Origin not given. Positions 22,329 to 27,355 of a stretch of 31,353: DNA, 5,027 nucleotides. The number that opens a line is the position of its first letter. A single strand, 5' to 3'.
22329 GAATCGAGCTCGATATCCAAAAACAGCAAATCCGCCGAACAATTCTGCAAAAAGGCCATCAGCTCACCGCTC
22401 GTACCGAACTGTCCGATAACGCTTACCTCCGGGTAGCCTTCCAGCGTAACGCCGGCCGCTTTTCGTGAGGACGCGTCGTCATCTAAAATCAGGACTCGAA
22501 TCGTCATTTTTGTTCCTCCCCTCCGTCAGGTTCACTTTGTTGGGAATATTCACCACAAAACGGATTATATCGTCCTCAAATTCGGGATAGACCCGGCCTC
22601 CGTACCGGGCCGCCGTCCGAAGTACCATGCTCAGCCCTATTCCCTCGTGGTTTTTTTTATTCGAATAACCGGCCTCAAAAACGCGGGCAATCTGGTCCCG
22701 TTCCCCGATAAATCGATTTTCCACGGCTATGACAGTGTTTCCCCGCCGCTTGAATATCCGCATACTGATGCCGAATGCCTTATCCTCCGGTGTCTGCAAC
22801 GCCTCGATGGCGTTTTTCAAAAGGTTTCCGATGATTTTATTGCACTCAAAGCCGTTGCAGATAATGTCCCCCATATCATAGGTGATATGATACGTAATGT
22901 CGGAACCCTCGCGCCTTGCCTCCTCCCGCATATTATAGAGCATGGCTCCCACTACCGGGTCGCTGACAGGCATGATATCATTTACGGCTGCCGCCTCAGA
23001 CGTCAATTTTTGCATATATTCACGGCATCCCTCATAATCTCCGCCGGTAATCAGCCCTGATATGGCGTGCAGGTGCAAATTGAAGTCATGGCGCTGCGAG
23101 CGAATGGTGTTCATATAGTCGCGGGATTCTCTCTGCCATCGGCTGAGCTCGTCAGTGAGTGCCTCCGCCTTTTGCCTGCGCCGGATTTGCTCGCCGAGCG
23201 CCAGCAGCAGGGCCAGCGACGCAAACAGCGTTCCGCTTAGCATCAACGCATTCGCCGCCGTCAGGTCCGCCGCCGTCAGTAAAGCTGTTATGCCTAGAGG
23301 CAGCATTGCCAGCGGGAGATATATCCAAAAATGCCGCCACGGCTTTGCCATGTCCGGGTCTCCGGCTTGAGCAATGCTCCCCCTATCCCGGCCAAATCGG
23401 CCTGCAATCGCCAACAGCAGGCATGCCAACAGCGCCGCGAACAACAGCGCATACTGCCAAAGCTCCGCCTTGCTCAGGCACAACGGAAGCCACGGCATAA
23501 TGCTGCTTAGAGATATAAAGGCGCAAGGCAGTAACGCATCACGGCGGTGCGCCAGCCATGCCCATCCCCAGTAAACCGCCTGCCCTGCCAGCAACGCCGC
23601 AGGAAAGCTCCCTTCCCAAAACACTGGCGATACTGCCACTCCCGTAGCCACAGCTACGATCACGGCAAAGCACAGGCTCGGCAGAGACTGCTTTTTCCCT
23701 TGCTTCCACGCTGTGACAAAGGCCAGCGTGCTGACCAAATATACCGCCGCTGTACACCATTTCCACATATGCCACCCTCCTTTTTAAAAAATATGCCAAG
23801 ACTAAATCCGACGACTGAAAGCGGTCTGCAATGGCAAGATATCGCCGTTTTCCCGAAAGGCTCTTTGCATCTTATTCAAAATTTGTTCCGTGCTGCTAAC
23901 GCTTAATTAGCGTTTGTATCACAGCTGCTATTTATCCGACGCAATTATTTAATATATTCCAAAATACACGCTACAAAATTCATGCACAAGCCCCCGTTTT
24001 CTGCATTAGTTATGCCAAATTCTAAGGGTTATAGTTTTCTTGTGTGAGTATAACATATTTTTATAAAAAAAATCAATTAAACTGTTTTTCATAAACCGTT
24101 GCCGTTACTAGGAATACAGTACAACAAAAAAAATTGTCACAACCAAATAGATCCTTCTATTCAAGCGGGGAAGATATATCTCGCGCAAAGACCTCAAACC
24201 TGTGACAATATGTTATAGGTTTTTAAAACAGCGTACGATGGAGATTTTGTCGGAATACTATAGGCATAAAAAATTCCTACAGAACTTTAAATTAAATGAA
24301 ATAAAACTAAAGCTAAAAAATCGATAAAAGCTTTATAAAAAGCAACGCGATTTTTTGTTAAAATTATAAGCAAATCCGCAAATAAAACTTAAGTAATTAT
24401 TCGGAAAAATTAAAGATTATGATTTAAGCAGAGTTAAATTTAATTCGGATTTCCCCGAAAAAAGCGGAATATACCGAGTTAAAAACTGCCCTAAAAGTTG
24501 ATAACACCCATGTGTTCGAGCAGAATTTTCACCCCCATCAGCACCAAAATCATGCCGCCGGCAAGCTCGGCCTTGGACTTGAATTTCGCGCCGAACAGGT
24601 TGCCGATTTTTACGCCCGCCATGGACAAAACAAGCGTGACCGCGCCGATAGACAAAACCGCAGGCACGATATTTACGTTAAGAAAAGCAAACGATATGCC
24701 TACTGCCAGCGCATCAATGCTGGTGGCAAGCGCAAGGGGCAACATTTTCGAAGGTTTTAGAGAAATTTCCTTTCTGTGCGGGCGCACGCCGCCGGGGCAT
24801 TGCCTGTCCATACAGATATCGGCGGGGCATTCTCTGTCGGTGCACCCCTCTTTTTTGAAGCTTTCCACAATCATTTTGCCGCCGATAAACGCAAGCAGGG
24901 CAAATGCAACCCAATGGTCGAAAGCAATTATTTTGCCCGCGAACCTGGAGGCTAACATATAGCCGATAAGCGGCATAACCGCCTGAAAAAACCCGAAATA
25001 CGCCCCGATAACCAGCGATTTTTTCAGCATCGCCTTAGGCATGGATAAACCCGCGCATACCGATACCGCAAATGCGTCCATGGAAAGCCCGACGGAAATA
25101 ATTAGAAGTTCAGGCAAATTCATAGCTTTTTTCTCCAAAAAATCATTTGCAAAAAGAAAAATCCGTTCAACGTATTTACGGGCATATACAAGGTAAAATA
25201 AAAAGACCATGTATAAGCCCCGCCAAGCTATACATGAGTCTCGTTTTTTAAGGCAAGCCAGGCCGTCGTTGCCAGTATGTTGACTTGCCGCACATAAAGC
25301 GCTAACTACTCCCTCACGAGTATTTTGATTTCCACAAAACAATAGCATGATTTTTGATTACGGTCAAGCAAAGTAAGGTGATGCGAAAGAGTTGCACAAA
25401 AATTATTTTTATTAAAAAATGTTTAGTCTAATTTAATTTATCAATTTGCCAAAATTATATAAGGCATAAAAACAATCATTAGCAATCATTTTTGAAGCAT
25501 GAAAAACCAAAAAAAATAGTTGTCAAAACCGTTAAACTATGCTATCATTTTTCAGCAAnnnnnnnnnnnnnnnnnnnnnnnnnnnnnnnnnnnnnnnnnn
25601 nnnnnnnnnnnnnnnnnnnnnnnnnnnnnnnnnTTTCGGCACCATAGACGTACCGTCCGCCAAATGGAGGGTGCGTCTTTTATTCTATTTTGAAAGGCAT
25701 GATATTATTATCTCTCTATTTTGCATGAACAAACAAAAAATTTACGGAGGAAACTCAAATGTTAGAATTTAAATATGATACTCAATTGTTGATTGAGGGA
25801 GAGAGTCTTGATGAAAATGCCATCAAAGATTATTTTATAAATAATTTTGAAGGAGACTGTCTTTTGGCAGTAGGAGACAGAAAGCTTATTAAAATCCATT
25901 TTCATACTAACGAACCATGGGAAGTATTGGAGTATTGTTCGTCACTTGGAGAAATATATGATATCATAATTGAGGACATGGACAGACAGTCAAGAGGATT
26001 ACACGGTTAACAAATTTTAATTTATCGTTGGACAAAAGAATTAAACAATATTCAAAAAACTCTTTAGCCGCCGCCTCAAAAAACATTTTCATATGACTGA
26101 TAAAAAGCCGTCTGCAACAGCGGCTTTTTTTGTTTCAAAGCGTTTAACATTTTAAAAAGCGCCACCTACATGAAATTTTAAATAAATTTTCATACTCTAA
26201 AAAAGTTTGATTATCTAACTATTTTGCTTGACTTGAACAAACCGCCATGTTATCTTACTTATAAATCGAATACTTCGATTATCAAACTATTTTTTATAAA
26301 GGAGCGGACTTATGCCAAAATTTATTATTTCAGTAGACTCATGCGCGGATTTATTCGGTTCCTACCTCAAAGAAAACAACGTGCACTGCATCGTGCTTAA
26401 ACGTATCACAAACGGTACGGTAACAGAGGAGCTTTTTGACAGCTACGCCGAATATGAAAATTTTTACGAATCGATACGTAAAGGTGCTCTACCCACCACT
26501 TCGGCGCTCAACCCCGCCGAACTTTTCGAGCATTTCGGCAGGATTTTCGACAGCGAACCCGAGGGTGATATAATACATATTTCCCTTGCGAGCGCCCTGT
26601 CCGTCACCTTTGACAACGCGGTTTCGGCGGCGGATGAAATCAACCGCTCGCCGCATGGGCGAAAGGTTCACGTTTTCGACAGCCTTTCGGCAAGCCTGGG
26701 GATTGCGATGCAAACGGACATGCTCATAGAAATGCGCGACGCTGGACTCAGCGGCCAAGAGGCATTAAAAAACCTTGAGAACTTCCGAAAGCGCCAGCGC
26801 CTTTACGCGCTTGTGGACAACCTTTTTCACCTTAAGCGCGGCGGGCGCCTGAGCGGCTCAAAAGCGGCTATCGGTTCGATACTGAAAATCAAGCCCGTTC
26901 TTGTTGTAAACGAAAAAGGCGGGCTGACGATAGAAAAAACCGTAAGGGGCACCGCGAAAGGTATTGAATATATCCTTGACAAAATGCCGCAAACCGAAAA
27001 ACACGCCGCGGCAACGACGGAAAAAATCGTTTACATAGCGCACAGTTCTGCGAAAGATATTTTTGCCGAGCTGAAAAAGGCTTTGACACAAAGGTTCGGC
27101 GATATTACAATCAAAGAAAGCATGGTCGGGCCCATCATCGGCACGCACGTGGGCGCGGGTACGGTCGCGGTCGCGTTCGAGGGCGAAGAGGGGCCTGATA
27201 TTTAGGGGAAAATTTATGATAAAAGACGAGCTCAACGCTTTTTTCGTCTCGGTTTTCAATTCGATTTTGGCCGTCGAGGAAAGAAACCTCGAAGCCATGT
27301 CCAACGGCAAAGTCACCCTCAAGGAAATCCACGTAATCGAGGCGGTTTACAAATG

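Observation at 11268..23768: Candidate undescribed peptide-handling system: AgrC/AgrA-like TCS + heterodimeric ABC + 2 ribosome-free trigger factors + 2 thioredoxins + atypical TrxR + lipoprotein + M16C peptidase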

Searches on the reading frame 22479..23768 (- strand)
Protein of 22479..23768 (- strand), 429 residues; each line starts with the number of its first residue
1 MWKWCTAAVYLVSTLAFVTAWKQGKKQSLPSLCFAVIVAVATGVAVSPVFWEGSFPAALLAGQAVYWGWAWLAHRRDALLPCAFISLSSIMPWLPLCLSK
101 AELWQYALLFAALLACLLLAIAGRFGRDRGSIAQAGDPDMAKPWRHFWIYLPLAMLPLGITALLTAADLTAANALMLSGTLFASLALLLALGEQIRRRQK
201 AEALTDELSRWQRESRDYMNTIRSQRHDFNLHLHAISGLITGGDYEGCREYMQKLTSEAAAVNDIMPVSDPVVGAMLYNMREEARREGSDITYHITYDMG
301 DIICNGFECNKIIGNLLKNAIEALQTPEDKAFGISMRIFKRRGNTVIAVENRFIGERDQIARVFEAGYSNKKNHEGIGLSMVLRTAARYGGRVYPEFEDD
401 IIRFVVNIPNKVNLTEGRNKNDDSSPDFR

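Call 4: search_protein_families(library=pfam, proteins=[window:22479-23768:-], max_evalue=0.01)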
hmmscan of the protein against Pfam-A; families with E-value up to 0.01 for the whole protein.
window:22479-23768:- (429 aa): 3 families
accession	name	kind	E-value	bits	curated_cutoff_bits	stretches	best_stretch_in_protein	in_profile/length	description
PF14501.12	HATPase_c_5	-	1.7e-12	47.5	22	1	310-409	7-102/102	GHKL domain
PF14689.11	SPOB_a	-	1.6e-08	34.5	28.1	1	213-264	7-58/62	Sensor_kinase_SpoOB-type, alpha-helical domain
PF02518.31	HATPase_c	-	7.2e-07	30.1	26.4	1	311-395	8-93/111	Histidine kinase-, DNA gyrase B-, and HSP90-like ATPase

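Call 22: search_protein_families(library=ncbifam, proteins=[window:22479-23768:-], max_evalue=0.001)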
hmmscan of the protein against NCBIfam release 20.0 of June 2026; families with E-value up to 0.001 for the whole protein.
window:22479-23768:- (429 aa): 10 families
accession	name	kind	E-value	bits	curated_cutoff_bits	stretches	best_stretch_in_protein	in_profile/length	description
NF008298.1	PRK11086.1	subfamily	9.7e-22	77.1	520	1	216-411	327-526/529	DcuS/MalK family sensor histidine kinase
NF038334.1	malate_HK_MalK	exception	3.6e-16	58.9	800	1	215-393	326-507/533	malate sensor histidine kinase MalK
NF011627.0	PRK15053.1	equivalog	1.7e-09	36.9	656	1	208-400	328-528/552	sensor histidine kinase DpiB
NF046015.1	HisKinAgrCStaph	equivalog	4.1e-08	32.8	500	1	219-381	220-388/414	quorum-sensing sensor histidine kinase AgrC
NF008468.0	PRK11360.1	equivalog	1e-05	24.1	646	1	275-394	473-591/616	two-component system sensor histidine kinase AtoS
NF047496.1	HK_LIC11548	equivalog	1.8e-05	23.7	750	1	292-391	458-569/589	LIC_11548 family sensor histidine kinase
TIGR01386.1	cztS_silS_copS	subfamily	3.6e-05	22.9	292.55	1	312-409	357-457/457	heavy metal sensor histidine kinase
NF041777.1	sens_FixL_Rhizob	equivalog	0.00012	20.9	850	1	284-397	354-467/485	sensor protein FixL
TIGR02916.1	PEP_his_kin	equivalog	0.00035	19.3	300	1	274-393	546-662/679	XrtA/PEP-CTERM system histidine kinase PrsK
NF053867.1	SprKinKinDBac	equivalog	0.00062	18.3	775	1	261-394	360-480/500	sporulation kinase KinD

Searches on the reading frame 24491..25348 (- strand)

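Call 5: search_protein_families(library=pfam, proteins=[window:24491-25348:-], max_evalue=0.01)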
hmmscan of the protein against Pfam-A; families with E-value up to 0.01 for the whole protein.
window:24491-25348:- (285 aa): 1 family
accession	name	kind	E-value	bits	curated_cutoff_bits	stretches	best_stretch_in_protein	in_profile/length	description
PF02659.21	Mntp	-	1e-50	171.9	24.4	1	108-276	4-152/152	Putative manganese efflux pump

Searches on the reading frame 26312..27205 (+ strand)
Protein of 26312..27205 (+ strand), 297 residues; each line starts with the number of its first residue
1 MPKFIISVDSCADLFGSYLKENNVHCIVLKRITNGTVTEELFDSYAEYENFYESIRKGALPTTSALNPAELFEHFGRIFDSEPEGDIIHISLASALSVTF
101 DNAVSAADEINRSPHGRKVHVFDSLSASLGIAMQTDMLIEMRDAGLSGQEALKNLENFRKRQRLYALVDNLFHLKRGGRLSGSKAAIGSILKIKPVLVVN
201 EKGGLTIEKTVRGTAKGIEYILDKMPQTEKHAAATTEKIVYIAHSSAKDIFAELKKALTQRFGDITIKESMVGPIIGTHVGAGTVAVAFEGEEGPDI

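Call 5: search_protein_families(library=pfam, proteins=[window:26312-27205:+], max_evalue=0.01)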
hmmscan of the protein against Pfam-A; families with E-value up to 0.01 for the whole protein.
window:26312-27205:+ (297 aa): 1 family
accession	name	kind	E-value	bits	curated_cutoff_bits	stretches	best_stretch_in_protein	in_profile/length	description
PF02645.21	DegV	-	3.4e-60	204.2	27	1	4-290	2-278/280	Uncharacterised protein, DegV family COG1307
